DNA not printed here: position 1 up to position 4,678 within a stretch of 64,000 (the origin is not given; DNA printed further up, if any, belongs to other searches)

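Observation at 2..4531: Hhe-like giant helicase-nuclease (DUF4011, SF1 helicase, DUF3320, DUF559/Vsr-like), a probable single-gene antiphage defense, truncated at the window edge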

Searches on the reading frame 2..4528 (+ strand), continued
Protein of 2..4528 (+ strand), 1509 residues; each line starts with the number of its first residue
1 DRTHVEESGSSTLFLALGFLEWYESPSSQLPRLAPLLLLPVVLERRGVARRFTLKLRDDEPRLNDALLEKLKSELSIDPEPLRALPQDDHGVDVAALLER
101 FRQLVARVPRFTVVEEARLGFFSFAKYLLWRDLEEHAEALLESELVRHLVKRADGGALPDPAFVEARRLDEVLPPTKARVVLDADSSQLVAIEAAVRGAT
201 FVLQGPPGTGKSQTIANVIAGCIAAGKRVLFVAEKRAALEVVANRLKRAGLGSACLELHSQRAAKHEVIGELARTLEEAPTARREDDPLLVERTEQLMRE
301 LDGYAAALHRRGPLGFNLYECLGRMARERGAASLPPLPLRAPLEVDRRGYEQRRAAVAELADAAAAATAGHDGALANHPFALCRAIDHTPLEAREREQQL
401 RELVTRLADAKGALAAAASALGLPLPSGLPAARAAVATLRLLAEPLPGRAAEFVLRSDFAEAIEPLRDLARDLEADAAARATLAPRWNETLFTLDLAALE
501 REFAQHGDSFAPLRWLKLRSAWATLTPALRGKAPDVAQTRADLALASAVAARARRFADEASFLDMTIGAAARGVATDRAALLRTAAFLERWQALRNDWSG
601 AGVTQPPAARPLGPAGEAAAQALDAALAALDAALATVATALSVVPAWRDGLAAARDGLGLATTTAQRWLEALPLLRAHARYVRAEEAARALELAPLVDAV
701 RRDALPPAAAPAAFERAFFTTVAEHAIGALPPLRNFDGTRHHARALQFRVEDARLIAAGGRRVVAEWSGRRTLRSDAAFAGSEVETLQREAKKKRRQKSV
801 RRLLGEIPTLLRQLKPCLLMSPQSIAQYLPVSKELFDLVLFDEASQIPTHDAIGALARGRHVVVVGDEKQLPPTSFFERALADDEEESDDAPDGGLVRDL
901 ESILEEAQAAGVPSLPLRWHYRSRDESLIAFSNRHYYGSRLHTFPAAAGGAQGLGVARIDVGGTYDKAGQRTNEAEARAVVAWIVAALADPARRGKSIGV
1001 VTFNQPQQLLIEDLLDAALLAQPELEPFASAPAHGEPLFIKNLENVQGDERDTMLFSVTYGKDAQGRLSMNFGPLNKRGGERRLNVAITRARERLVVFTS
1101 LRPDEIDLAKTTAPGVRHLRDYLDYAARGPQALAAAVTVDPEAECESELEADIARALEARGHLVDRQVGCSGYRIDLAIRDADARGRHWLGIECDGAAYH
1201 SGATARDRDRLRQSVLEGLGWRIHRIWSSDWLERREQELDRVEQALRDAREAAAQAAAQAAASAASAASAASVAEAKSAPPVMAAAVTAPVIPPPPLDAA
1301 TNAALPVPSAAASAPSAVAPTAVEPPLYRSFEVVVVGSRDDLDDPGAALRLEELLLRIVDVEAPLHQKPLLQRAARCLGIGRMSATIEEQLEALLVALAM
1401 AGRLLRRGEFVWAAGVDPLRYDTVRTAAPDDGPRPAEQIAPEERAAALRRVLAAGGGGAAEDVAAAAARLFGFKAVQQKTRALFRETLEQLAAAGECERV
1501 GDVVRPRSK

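Call 33: search_protein_families(library=ncbifam, proteins=[P0001, P0002, P0003], max_evalue=1e-10)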
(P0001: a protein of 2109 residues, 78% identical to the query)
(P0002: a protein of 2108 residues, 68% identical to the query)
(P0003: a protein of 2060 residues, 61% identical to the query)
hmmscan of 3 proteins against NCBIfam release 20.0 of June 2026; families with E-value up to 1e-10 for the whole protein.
P0001 (2109 aa): 4 families
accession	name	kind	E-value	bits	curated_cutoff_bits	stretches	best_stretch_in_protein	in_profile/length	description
NF058533.1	antiphage_ProA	equivalog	0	1840.4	1500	1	156-2074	2-1902/1903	anti-phage protein ProA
NF042953.1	Hhe_antiphage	equivalog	4.3e-233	777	2000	2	1295-1886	1129-1709/1797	DUF4011 domain-containing anti-phage protein Hhe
NF040671.1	PLuB_AAA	exception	1.8e-29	101.8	999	1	1443-1711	961-1231/1256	PLuB system helicase-like protein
TIGR00376.1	TIGR00376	hypoth_equivalog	7.9e-25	87.4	348.9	0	796-948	160-309/639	IGHMBP2 family helicase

P0002 (2108 aa): 4 families
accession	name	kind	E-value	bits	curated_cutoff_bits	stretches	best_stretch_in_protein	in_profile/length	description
NF058533.1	antiphage_ProA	equivalog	0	1838.1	1500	1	154-2073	2-1902/1903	anti-phage protein ProA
NF042953.1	Hhe_antiphage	equivalog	1.6e-219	732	2000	2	1230-1874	1065-1697/1797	DUF4011 domain-containing anti-phage protein Hhe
NF040671.1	PLuB_AAA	exception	4.6e-32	110.4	999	1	1444-1711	961-1231/1256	PLuB system helicase-like protein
TIGR00376.1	TIGR00376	hypoth_equivalog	2.3e-27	95.7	348.9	0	1395-1558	316-459/639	IGHMBP2 family helicase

P0003 (2060 aa): 4 families
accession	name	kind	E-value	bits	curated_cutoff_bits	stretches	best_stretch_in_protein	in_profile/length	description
NF058533.1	antiphage_ProA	equivalog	0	1762.7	1500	2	1022-2026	896-1902/1903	anti-phage protein ProA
NF042953.1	Hhe_antiphage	equivalog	1.1e-224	749.1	2000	2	1258-1837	1113-1684/1797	DUF4011 domain-containing anti-phage protein Hhe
NF040671.1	PLuB_AAA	exception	2.4e-32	111.4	999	1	1422-1695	961-1239/1256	PLuB system helicase-like protein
TIGR00376.1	TIGR00376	hypoth_equivalog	1e-27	96.9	348.9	0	1379-1531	322-456/639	IGHMBP2 family helicase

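Call 34: search_solved_structures(query=window:2-4528:+, max_evalue=0.001)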
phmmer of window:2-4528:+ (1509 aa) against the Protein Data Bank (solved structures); distinct sequences matched with E-value up to 0.001: 12.
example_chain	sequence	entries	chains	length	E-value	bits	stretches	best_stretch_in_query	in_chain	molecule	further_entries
4b3f_X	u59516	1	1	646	2.2e-09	38.9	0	778-1100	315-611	DNA-BINDING PROTEIN SMUBP-2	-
4b3g_A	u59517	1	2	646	2.2e-09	38.9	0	780-1100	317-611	DNA-BINDING PROTEIN SMUBP-2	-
5eax_A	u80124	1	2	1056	8.5e-05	23.7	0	831-878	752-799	DNA replication ATP-dependent helicase/nuclease DNA2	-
5eaw_A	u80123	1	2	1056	8.5e-05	23.7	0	831-878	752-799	DNA replication ATP-dependent helicase/nuclease DNA2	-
5ean_A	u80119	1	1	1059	8.6e-05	23.7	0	831-878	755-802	DNA replication ATP-dependent helicase/nuclease DNA2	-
2xzo_A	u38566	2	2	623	0.00022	22.4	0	179-262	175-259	REGULATOR OF NONSENSE TRANSCRIPTS 1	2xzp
2gjk_A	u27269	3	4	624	0.00022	22.4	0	179-262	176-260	Regulator of nonsense transcripts 1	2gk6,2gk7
6ej5_A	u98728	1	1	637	0.00023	22.2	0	179-262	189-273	Regulator of nonsense transcripts 1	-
2wjv_A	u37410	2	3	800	0.00044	21.3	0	179-262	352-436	REGULATOR OF NONSENSE TRANSCRIPTS 1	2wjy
9qwn_A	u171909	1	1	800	0.00045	21.3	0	179-262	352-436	Isoform 2 of Regulator of nonsense transcripts 1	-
8ftm_A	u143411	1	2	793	0.00056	21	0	790-880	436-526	5'-3' RNA helicase-like protein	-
8rd3_A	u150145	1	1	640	0.00057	21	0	184-262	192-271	ATP-dependent helicase NAM7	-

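Call 35: search_dna_similar(query=window:2-4528:+, collection=plasmids, mode=protein, max_evalue=1e-20, max_rows=25)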
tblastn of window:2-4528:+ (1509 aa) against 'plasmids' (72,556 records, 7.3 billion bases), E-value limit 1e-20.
Records with a match: 494; places in all: 545; records where one place covers at least 80% of the query: 0.
Best place of each record, by identity: <60% 494.
By first word of the organism name: Klebsiella 243; Ralstonia 105; Acinetobacter 37; Rhizobium 19; Raoultella 11; Paracoccus 6; Mesorhizobium 6; Vibrio 5; Variovorax 5; Thioclava 4; and 41 more.
By predicted mobility (MOB-suite, as given by PLSDB): conjugative 211; non-mobilizable 144; mobilizable 139.
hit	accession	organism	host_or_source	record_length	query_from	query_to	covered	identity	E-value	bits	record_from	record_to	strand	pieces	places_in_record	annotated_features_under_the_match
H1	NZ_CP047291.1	Falsirhodobacter algicola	Grateloupia sp.,single cell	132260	2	1246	56%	49.4%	3e-111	608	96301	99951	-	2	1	DUF4011 domain-containing protein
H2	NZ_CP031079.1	Paracoccus yeei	Homo sapiens,single cell,eye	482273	2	1248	56%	48.1%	2e-116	631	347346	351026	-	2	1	DUF3320 domain-containing protein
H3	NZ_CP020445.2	Paracoccus yeei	Homo sapiens,Urine suprapubic aspirate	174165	2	1248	56%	48.1%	3e-116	630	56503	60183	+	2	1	DUF3320 domain-containing protein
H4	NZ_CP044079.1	Paracoccus yeei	Homo sapiens,clinical isolate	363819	2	1248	56%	48.1%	3e-116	629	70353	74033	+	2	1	DUF3320 domain-containing protein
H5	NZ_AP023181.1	Paraburkholderia sp. PGU19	Physopelta gutta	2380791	2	1231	55%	49.2%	3e-127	669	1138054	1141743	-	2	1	none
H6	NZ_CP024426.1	Paracoccus yeei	Homo sapiens,single cell,skin swab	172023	2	1248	56%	48.0%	7e-117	630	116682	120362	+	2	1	DUF3320 domain-containing protein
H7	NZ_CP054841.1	Comamonas antarctica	whole organism,R2A medium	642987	2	1247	56%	48.0%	5e-120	635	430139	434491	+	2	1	DUF3320 domain-containing protein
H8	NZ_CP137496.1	Pseudomonas aeruginosa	Homo sapiens,Bacterial culture sample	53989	2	1231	55%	48.4%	3e-121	635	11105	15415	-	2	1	DUF3320 domain-containing protein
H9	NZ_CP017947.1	Bosea sp. Tri-49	Oxytropis triphylla,cell culture,root ...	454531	2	1231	55%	47.7%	2e-110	627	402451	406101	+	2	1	DUF3320 domain-containing protein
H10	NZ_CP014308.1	Burkholderia sp. PAMC 26561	single cell,lichen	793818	2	1248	56%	47.2%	2e-118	651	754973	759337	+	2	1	DUF3320 domain-containing protein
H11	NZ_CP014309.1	Burkholderia sp. PAMC 26561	single cell,lichen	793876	2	1248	56%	47.2%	2e-118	651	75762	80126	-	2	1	DUF3320 domain-containing protein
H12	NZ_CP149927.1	Thioclava sp. GXIMD4216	-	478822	2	1246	56%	46.7%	4e-120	632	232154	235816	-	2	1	DUF3320 domain-containing protein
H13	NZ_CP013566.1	Rhizobium phaseoli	Phaseolus vulgaris,Whole ...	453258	2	1231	55%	47.7%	8e-114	629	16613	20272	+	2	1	DUF3320 domain-containing protein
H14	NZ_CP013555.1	Rhizobium phaseoli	-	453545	2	1231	55%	47.7%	8e-114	629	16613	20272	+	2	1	DUF3320 domain-containing protein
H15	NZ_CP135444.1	Thioclava sp. FTW29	-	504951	2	1246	56%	46.6%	4e-120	631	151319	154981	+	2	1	DUF3320 domain-containing protein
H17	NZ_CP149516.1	Thioclava sp. GXIMD4215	pure culture,mangrove soil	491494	2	1246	56%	46.5%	2e-119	630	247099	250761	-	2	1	DUF3320 domain-containing protein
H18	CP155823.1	Thioclava sp. 'Guangxiensis'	Bruguiera gymnorhiza,pure ...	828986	2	1246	56%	46.3%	2e-114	613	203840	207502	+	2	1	DUF3320 domain-containing protein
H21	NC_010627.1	Paraburkholderia phymatum STM815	-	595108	2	1246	56%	46.7%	1e-116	635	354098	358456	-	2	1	DUF3320 domain-containing protein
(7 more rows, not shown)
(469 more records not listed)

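Call 36: search_dna_similar(query=window:2-4528:+, collection=phages, mode=protein, max_evalue=1e-10, max_rows=15)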
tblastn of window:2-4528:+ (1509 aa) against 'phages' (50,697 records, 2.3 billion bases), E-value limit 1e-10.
Records with a match: 3; places in all: 3; records where one place covers at least 80% of the query: 0.
Best place of each record, by identity: <60% 3.
By first word of the organism name: Liberibacter 2; Bacteriophage 1.
By host as written in the record: - 1; Candidatus Liberibacter asiaticus 1; Candidatus Liberibacter asiaticus str. JXGC 1.
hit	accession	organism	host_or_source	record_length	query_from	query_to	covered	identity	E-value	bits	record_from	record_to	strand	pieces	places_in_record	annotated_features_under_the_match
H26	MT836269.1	Bacteriophage sp.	human fecal samples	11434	2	1246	56%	43.3%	2e-117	634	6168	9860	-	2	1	record has no annotation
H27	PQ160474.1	Liberibacter phage P-9PA-3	Candidatus Liberibacter asiaticus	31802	1029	1245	14%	33.9%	3e-17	116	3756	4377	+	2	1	DNA helicase-like protein (x2)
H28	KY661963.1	Liberibacter phage P-JXGC-3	Candidatus Liberibacter asiaticus str. ...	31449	1029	1245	14%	33.9%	3e-17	116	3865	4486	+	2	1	DNA helicase related protein | hypothetical protein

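Call 37: find_related_loci(query=window:2-4528:+, collection=genome_contigs, flank=10000)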
Query window:2-4528:+ (1509 aa) in genome_contigs; peptide patterns used: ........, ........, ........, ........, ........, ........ (x = any residue, [..] = any of these).
397 stretches matched a pattern; 8 encode a relative of the query (tblastn E <= 1e-3); 8 distinct loci.
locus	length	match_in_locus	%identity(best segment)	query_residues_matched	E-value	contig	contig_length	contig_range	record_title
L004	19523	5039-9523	78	1-1506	0e+0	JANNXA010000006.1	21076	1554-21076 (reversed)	MAG: Planctomycetota bacterium isolate VAR_34_metabat_283 VAR_34_k141_234122, whole genome shotgun sequence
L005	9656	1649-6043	39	4-1502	0e+0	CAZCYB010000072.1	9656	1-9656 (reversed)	MAG TPA_asm: uncultured Desulfocurvus sp. isolate binchicken_co232_186 genome assembly, contig: NODE_13762_length_9656_c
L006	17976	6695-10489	38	2-1271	0e+0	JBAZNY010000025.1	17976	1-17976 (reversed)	MAG: Bdellovibrionales bacterium isolate SO_2017_LW4_81 scaffold_6149_c1_LW137-91_2017, whole genome shotgun sequence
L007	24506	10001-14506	43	2-1250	2e-96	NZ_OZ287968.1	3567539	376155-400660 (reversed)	Kushneria sp. TE3 isolate ena-SAMPLE-TAB-29-07-2025-11:09:30:975-21969 chromosome TE3, complete sequence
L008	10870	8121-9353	44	4-425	3e-84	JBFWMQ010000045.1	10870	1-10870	MAG: Desulfovibrio sp. isolate CA_2019_NHSR_93 NODE_12727_length_10870_cov_6.345341_NHSR, whole genome shotgun sequence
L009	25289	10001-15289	40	4-1502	8e-168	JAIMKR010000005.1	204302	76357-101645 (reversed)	MAG: Desulfocurvus sp. isolate GA_180221_E-2-1-MAG-66_14 NODE_11_length_204364_cov_9.718373, whole genome shotgun sequen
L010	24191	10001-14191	36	3-1473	0e+0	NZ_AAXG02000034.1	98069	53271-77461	Pseudoflavonifractor capillosus ATCC 29799 B_capillosus-2.0.1_Cont317, whole genome shotgun sequence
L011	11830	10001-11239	25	188-1098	2e-8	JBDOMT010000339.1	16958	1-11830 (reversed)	MAG: Pirellulales bacterium isolate FK190211_WC_24_26_27_29_metabat2_scaf2bin.120 NODE_2509_length_16958_cov_1.576555, w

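Call 43: search_protein_families(library=pfam, proteins=[P0001], max_evalue=0.1)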
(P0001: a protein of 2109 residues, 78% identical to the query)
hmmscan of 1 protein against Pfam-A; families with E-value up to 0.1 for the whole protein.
P0001 (2109 aa): 13 families
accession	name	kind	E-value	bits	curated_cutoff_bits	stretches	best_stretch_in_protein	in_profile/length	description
PF13195.11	DUF4011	-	1.5e-39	136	22.2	1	511-682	1-158/158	Protein of unknown function (DUF4011)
PF18741.7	MTES_1575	-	3.5e-34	117.2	38.2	1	1761-1857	2-96/96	REase_MTES_1575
PF13086.12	AAA_11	-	2.2e-17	64.2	27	2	795-863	2-75/257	AAA domain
PF13087.12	AAA_12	-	4.3e-17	62.8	27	1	1512-1710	3-192/195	AAA domain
PF13604.12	AAA_30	-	4.1e-10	40.1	27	1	797-875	4-81/191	AAA domain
PF13245.12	AAA_19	-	6e-10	39.9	25.1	1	799-863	1-65/134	AAA domain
PF11784.13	DUF3320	-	3.7e-05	24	25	1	1944-1988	5-49/50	Protein of unknown function (DUF3320)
PF04851.21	ResIII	-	0.00012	22.5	22.5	1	808-862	22-78/164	Type III restriction enzyme, res subunit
PF05127.21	NAT10_TcmA_helicase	-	0.0042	17.4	22.7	1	813-863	1-52/176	RNA cytidine acetyltransferase NAT10/TcmA, helicase domain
PF00270.35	DEAD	-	0.017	15.3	26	1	798-870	3-77/167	DEAD/DEAH box helicase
PF04480.18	DUF559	-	0.031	14.6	20.6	1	1801-1843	55-94/109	Protein of unknown function (DUF559)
PF09848.15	SLFN-g3_helicase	-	0.047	13.4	24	0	811-861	3-55/354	Schlafen group 3, DNA/RNA helicase domain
PF01443.25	Viral_helicase1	-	0.084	13.1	21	0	1444-1482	59-99/228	Viral superfamily 1 RNA helicase core domain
